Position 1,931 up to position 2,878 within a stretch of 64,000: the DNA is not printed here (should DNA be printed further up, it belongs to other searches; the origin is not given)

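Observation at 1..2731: T4SS-like module with an orphan VirB4 N-domain ORF downstream of a complete VirB4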

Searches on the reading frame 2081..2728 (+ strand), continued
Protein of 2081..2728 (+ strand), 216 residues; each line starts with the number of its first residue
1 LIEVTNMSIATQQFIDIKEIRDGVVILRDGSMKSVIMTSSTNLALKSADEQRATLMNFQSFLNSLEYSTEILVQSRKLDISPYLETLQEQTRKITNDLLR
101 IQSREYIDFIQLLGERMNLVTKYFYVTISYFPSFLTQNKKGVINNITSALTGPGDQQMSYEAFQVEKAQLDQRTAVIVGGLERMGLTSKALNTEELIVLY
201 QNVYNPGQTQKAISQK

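Call 72: search_protein_families(library=ncbifam, proteins=[L005:5611-8436:+, L004:5875-6828:+], max_evalue=0.001)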
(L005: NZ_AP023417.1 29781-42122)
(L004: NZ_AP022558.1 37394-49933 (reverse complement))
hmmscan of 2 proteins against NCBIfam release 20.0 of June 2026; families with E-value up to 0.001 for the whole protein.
L005:5611-8436:+ (942 aa): 8 families
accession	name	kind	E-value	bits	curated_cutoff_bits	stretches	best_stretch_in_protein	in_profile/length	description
NF045971.1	conju_CD1110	equivalog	1.5e-71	241.7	325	1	138-909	11-732/752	VirB4-like conjugal transfer ATPase, CD1110 family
NF045975.1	VirB4_plasma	equivalog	8.3e-71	238.9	590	1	36-923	28-893/894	Mbov_0397 family ICE element conjugal transfer ATPase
TIGR02746.1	TraC-F-type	equivalog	2.9e-42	144.5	567.05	1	441-930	306-776/800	type IV secretion system protein TraC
TIGR00929.1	VirB4_CagE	subfamily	1.6e-22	79.6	643.1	1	128-893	7-725/792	VirB4 family type IV secretion/conjugal transfer ATPase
NF010278.0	PRK13721.1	subfamily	8.2e-21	73.6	1177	2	451-618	365-532/874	type IV secretion system protein TraC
TIGR03783.1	Bac_Flav_CT_G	subfamily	2.6e-09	35.5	261.55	1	725-892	594-757/829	TraG family conjugative transposon ATPase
NF010447.0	PRK13873.1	equivalog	2.5e-06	25.7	1020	0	564-640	442-519/815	conjugal transfer protein TrbE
NF041017.1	DNA_import_CedB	equivalog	3.6e-06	25.9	700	0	536-640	251-350/590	DNA import protein CedB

L004:5875-6828:+ (318 aa): 2 families
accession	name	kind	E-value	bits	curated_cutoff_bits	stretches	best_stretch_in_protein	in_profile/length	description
NF045971.1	conju_CD1110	equivalog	1.2e-06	27.2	325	1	44-228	2-174/752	VirB4-like conjugal transfer ATPase, CD1110 family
NF045975.1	VirB4_plasma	equivalog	2.3e-06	25.6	590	1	42-223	103-277/894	Mbov_0397 family ICE element conjugal transfer ATPase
